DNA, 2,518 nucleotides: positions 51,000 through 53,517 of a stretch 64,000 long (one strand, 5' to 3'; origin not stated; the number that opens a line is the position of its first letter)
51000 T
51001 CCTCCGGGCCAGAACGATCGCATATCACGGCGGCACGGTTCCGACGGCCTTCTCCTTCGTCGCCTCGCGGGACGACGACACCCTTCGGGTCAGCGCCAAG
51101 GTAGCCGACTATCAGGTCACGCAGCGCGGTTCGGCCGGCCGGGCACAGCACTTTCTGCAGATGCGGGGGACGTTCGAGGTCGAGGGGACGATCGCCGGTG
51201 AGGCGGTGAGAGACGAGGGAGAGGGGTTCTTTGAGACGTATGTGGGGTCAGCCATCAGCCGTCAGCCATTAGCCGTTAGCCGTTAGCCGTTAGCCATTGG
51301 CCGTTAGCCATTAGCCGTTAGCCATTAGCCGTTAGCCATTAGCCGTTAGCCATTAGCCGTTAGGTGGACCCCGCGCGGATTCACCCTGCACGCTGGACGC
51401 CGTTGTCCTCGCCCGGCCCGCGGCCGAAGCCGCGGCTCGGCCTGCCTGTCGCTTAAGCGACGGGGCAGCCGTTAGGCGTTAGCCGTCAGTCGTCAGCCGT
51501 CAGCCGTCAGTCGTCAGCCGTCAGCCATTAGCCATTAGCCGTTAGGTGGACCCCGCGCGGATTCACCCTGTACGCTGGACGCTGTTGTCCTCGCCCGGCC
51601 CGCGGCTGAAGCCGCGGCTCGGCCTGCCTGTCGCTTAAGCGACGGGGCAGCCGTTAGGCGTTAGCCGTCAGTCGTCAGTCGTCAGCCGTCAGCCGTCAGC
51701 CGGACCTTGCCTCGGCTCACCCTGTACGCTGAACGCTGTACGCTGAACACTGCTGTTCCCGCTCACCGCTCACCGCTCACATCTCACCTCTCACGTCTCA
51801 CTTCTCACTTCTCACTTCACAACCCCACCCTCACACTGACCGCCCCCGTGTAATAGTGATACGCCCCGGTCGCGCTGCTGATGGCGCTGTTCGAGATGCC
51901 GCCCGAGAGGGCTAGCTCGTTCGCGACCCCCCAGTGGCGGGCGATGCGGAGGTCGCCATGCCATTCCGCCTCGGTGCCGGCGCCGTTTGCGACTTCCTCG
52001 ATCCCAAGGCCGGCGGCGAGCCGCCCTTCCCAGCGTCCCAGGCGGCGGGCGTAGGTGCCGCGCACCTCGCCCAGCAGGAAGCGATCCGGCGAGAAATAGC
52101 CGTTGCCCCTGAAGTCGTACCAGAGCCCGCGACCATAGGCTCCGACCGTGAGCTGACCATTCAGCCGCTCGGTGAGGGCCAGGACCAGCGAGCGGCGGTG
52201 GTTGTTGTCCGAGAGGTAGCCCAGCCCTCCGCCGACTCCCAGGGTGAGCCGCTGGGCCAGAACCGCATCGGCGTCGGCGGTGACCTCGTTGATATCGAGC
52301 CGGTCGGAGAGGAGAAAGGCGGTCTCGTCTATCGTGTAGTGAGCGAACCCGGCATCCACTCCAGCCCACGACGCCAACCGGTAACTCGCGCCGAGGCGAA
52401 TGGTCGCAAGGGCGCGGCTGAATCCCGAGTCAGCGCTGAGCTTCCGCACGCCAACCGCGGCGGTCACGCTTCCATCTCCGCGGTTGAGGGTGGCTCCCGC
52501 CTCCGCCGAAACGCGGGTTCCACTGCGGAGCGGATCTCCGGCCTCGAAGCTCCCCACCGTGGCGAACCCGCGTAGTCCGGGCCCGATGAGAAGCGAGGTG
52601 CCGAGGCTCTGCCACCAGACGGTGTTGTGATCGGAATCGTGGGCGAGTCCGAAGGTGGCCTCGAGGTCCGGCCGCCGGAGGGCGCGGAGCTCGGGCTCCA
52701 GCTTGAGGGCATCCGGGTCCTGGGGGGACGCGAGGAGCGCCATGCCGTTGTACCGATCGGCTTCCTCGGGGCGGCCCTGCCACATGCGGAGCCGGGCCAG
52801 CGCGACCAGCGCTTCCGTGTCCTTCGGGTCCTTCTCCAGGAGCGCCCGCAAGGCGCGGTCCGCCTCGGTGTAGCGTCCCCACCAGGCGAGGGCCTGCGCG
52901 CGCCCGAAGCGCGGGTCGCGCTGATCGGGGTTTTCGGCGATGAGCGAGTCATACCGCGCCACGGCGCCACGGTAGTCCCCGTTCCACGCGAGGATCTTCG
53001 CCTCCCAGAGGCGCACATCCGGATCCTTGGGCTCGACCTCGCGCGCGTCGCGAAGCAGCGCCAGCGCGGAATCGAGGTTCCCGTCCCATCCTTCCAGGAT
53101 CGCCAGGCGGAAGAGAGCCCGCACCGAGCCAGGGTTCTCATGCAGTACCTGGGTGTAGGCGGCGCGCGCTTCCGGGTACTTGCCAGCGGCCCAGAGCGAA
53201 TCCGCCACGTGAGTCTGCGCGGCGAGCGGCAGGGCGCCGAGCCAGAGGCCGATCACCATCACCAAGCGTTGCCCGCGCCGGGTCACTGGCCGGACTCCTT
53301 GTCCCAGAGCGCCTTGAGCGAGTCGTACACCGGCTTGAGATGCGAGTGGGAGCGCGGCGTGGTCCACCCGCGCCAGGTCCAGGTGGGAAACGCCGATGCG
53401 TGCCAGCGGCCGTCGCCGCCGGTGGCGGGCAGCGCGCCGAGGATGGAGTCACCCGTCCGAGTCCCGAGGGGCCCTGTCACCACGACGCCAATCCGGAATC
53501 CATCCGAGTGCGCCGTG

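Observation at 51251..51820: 570-bp mosaic repeat block built from heptanucleotide arrays and two 182-bp structured units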

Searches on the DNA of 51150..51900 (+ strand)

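Call 44: search_rna_families(source=window, start=51150, end=51900, threshold=evalue, max_evalue=1)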
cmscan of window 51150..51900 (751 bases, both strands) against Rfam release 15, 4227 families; matches with E-value up to 1: 1.
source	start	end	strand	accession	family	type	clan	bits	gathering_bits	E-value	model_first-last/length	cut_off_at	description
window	51571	51665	-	RF02243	Xoo8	Gene; sRNA;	-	11.6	90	0.88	1-323/323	no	Proteobacterial sRNA Xoo8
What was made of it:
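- On Any Rfam RNA family: The best hit in the block is 11.6 bits against a gathering score of 90 (call 44).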

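Call 76: search_dna_similar(query=window:51355-51480:+, collection=plasmids, mode=distant, max_evalue=0.01, max_rows=10)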
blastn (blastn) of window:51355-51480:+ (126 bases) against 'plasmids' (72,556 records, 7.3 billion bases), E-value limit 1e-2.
Records with a match: 4; places in all: 4; records where one place covers at least 80% of the query: 0.
Best place of each record, by identity: 80-90% 4.
By first word of the organism name: Ancylobacter 4.
By predicted mobility (MOB-suite, as given by PLSDB): conjugative 3; non-mobilizable 1.
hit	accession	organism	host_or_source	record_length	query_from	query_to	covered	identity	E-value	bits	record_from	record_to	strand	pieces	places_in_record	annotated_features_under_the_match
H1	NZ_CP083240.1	Ancylobacter polymorphus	activated sludge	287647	50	89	32%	85.0%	8e-3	46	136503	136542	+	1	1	TniQ family protein | TniB family NTP-binding protein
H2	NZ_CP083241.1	Ancylobacter polymorphus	activated sludge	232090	50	89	32%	85.0%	8e-3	46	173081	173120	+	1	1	TniQ family protein | TniB family NTP-binding protein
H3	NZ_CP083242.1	Ancylobacter polymorphus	activated sludge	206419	50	89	32%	85.0%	8e-3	46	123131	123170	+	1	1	TniQ family protein | TniB family NTP-binding protein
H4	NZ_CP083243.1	Ancylobacter polymorphus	activated sludge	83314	50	89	32%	85.0%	8e-3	46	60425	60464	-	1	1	TniB family NTP-binding protein | TniQ family protein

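Call 77: search_dna_similar(query=window:51355-51480:+, collection=phages, mode=distant, max_evalue=0.01, max_rows=10)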
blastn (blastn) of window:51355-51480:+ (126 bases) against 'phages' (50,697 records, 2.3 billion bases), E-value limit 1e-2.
No match.
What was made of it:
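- No plasmid or phage homology is found (calls 76, 77).
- Tried and rejected: Only chance-level hits inside Tni genes, and none in phages (calls 76, 77).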

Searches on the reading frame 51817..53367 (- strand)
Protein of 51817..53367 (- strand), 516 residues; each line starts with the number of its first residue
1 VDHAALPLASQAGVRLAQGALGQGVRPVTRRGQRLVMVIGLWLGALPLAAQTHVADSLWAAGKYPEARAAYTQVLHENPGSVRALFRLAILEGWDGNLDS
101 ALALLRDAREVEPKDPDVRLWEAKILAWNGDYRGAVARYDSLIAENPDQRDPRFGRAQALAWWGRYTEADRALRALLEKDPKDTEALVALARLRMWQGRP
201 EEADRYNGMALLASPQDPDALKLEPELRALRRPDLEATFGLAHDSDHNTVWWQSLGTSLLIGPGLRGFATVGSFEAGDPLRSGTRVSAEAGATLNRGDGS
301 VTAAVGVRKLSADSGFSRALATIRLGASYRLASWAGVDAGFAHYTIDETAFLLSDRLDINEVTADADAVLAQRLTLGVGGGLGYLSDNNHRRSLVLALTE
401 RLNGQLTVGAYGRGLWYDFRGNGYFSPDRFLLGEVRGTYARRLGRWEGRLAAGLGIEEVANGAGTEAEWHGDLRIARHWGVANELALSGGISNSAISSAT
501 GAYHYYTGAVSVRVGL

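Call 10: find_encoding_contigs(protein=window:51817-53367:-, flank=3000, max_places=6)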
Protein window:51817-53367:- (516 aa): no gene with exactly this product is on record in the collection.

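Call 30: find_homologous_proteins(query=window:51817-53367:-, max_evalue=1e-20)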
Query window:51817-53367:- (516 aa): 89 proteins with E <= 1e-20 among 8000 candidates.
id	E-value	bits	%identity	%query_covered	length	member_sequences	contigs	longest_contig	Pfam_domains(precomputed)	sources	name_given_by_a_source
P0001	0.0e+0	1081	100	95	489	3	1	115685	PF13431.13,PF13414.13,PF13428.13,PF25064.2,PF14559.13,PF24575.2,PF13371.13,PF00515.35,PF13432.13,PF14561.13,PF07719.24,PF13174.13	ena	-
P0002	3.6e-198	678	64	91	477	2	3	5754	PF14559.13,PF24575.2,PF13431.13,PF13414.13,PF13432.13,PF13428.13,PF25064.2,PF07719.24,PF13174.13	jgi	jgi:tetratricopeptide (TPR) repeat protein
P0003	9.1e-194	663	62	94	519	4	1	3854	PF14559.13,PF13432.13,PF13428.13,PF07719.24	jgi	jgi:tetratricopeptide (TPR) repeat protein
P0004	2.7e-189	648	62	91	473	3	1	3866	PF14559.13,PF24575.2,PF13432.13,PF13428.13,PF07719.24,PF13174.13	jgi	jgi:tetratricopeptide (TPR) repeat protein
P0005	1.2e-188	646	62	89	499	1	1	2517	PF14559.13,PF13431.13,PF13414.13,PF13432.13,PF13428.13,PF07719.24,PF13174.13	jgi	jgi:tetratricopeptide (TPR) repeat protein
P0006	1.5e-186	639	60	94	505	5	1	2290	PF14559.13,PF24575.2,PF13431.13,PF13432.13,PF13428.13,PF07719.24,PF13174.13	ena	-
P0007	2.4e-184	632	62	90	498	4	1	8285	PF14559.13,PF13432.13,PF13428.13,PF07719.24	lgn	-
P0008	9.4e-184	630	58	100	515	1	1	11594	PF14559.13,PF24575.2,PF13414.13,PF13432.13,PF13428.13,PF07719.24,PF13174.13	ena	-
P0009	6.9e-183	627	61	90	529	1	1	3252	PF14559.13,PF24575.2,PF13609.13,PF13432.13,PF13428.13,PF07719.24,PF13174.13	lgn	-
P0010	7.2e-180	617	60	91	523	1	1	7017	PF14559.13,PF00515.35,PF13432.13,PF13428.13,PF07719.24,PF13174.13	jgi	jgi:tetratricopeptide (TPR) repeat protein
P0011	3.4e-178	612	56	100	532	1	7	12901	PF14559.13,PF00515.35,PF13432.13,PF13428.13,PF07719.24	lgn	-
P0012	1.1e-177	610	59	90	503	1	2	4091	PF14559.13,PF13431.13,PF13414.13,PF00515.35,PF13424.13,PF13432.13,PF13428.13,PF25064.2,PF14561.13,PF07719.24,PF13174.13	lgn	-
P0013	2.1e-177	609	58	89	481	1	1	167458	PF14559.13,PF24575.2,PF13431.13,PF13414.13,PF00515.35,PF13432.13,PF13428.13,PF14561.13,PF07719.24,PF13174.13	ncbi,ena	-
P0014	5.2e-177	608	58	90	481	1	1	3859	PF14559.13,PF24575.2,PF13431.13,PF13609.13,PF00515.35,PF13432.13,PF13428.13,PF25064.2,PF07719.24,PF13174.13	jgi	jgi:tetratricopeptide (TPR) repeat protein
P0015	5.1e-176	604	58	90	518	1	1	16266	PF14559.13,PF13431.13,PF00515.35,PF13432.13,PF13428.13,PF07719.24,PF13174.13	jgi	jgi:tetratricopeptide (TPR) repeat protein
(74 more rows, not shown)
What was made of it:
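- On Cyanobacterial STRR1-3 proper: The flanking proteins' homologues are named Gemmatimonadales (call 30).
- Tried and rejected: This was solved through a homology search (call 30).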

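Call 31: find_encoding_contigs(protein=P0001, flank=10000, max_places=6)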
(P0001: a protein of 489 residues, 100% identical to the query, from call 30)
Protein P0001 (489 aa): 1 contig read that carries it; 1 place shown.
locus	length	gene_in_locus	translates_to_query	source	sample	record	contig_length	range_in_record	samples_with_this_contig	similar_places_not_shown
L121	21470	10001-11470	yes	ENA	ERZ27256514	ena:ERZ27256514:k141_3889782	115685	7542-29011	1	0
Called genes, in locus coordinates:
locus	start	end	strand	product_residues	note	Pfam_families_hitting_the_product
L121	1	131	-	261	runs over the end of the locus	PF02405:MlaE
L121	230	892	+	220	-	PF00730:HhH-GPD, PF00633:HHH (weak)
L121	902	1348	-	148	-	PF10027:DUF2269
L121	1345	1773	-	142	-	PF09969:DUF2203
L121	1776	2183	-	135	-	PF00571:CBS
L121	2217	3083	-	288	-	PF01734:Patatin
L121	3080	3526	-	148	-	PF03061:4HBT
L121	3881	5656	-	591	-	PF00795:CN_hydrolase, PF02540:NAD_synthase, PF06508:QueC (faint)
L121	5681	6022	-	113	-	PF02641:DUF190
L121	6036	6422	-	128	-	PF02537:CRCB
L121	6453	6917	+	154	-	PF04273:BLH_phosphatase (faint)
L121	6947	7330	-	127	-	PF12680:SnoaL_2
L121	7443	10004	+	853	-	PF13432:TPR_16, PF13428:TPR_14 (faint), PF07719:TPR_2 (weak)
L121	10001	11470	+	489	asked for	PF00515:TPR_1 (faint), PF07719:TPR_2 (faint), PF13174:TPR_6 (faint), PF13371:TPR_9 (faint), PF13414:TPR_11 (faint), PF13428:TPR_14 (faint), PF13432:TPR_16 (weak), PF14559:TPR_19, +4 more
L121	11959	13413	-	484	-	-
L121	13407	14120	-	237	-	PF02463:SMC_N (faint), PF00005:ABC_tran, PF13304:AAA_21 (faint)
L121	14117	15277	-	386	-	PF12704:MacB_PCD, PF02687:FtsX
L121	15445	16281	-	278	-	PF02687:FtsX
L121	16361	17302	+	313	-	PF02737:3HCDH_N, PF00725:3HCDH (weak)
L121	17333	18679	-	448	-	PF01566:Nramp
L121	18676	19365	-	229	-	PF01325:Fe_dep_repress, PF12802:MarR_2 (faint), PF02742:Fe_dep_repr_C, PF04023:FeoA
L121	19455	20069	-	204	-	PF00293:NUDIX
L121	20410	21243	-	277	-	PF07859:Abhydrolase_3 (faint), PF01738:DLH (faint), PF00561:Abhydrolase_1, PF12146:Hydrolase_4, PF12697:Abhydrolase_6, PF00326:Peptidase_S9, PF12146:Hydrolase_4 (weak)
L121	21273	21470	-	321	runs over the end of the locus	PF02016:Peptidase_S66, PF17676:Peptidase_S66C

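Call 53: find_encoding_contigs(protein=P0002, flank=10000, max_places=3)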
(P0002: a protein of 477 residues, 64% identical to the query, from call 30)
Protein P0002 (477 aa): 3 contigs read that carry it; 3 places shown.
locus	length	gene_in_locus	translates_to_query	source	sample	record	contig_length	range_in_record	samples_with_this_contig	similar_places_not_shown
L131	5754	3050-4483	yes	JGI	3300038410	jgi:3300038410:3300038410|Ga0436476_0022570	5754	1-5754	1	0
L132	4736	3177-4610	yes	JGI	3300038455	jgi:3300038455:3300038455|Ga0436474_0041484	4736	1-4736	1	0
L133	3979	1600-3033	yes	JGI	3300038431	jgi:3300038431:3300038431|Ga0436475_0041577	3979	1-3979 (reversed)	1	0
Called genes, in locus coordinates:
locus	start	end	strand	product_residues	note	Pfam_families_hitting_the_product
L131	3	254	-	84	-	?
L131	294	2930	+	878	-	-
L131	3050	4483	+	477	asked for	PF13174:TPR_6 (faint), PF13428:TPR_14 (faint), PF13431:TPR_17 (faint), PF13432:TPR_16 (weak), PF24575:TPR_Slam (faint), PF25064:ARM_TT21_5th (faint), PF07719:TPR_2 (faint), PF14559:TPR_19, +1 more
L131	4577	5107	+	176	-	PF12867:DinB_2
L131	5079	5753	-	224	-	?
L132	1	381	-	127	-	PF12680:SnoaL_2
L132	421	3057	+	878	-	-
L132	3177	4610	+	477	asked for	PF13174:TPR_6 (faint), PF13428:TPR_14 (faint), PF13431:TPR_17 (faint), PF13432:TPR_16 (weak), PF24575:TPR_Slam (faint), PF25064:ARM_TT21_5th (faint), PF07719:TPR_2 (faint), PF14559:TPR_19, +1 more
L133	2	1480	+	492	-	?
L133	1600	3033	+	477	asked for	PF13174:TPR_6 (faint), PF13428:TPR_14 (faint), PF13431:TPR_17 (faint), PF13432:TPR_16 (weak), PF24575:TPR_Slam (faint), PF25064:ARM_TT21_5th (faint), PF07719:TPR_2 (faint), PF14559:TPR_19, +1 more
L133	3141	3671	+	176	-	PF12867:DinB_2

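Call 54: find_encoding_contigs(protein=P0013, flank=10000, max_places=2)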
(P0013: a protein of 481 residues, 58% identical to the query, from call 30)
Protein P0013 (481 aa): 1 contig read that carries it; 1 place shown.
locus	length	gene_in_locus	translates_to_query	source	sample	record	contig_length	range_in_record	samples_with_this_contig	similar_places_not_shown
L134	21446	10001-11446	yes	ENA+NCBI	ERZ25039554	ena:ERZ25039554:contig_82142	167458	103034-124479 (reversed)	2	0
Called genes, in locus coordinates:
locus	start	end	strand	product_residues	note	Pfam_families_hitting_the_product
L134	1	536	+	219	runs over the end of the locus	PF00730:HhH-GPD, PF00633:HHH (weak)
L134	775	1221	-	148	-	PF10027:DUF2269 (weak)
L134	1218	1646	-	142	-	PF09969:DUF2203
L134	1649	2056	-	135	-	PF00571:CBS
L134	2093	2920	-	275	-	PF01734:Patatin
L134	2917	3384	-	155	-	PF03061:4HBT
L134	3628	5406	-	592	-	PF00795:CN_hydrolase, PF02540:NAD_synthase, PF06508:QueC (weak)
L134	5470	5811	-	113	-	PF02641:DUF190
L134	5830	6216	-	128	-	PF02537:CRCB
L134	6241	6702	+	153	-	-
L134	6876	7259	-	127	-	PF12680:SnoaL_2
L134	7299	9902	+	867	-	-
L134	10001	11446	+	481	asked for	PF07719:TPR_2 (faint), PF13174:TPR_6 (faint), PF13428:TPR_14 (faint), PF00515:TPR_1 (faint), PF13414:TPR_11 (faint), PF13432:TPR_16 (faint), PF14559:TPR_19, PF14559:TPR_19 (weak), +3 more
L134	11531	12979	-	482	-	-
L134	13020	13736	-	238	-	PF00005:ABC_tran, PF13304:AAA_21 (faint)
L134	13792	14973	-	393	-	PF12704:MacB_PCD, PF02687:FtsX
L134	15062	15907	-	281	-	PF02687:FtsX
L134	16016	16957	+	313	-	PF02737:3HCDH_N, PF00725:3HCDH (weak)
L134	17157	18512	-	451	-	PF01566:Nramp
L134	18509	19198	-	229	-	PF01325:Fe_dep_repress, PF02742:Fe_dep_repr_C, PF04023:FeoA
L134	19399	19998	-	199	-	PF00293:NUDIX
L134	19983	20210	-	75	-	PF09723:Zn_ribbon_8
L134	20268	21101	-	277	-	PF01738:DLH (weak), PF12740:PETase (weak), PF00561:Abhydrolase_1, PF12146:Hydrolase_4, PF12697:Abhydrolase_6 (weak), PF00326:Peptidase_S9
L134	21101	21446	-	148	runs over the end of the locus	PF17676:Peptidase_S66C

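Call 55: find_encoding_contigs(protein=P0008, flank=10000, max_places=2)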
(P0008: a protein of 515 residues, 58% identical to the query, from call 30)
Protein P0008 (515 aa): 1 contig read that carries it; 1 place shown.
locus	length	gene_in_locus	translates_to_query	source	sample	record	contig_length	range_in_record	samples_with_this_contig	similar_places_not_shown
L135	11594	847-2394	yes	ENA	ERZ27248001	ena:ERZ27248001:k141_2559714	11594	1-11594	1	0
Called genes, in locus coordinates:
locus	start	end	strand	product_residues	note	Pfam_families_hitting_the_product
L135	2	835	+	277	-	?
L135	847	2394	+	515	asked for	PF13428:TPR_14 (faint), PF24575:TPR_Slam (faint), PF07719:TPR_2 (faint), PF13174:TPR_6 (faint), PF13414:TPR_11 (faint), PF13432:TPR_16 (faint), PF14559:TPR_19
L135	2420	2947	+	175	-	PF12867:DinB_2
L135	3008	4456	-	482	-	-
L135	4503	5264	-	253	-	PF00005:ABC_tran, PF13304:AAA_21 (faint)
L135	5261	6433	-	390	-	PF12704:MacB_PCD, PF02687:FtsX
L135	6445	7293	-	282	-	PF02687:FtsX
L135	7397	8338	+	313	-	PF02737:3HCDH_N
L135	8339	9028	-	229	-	PF01325:Fe_dep_repress, PF12802:MarR_2 (faint), PF02742:Fe_dep_repr_C, PF04023:FeoA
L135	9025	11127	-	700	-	PF00403:HMA (weak), PF00122:E1-E2_ATPase, PF00702:Hydrolase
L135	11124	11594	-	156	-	?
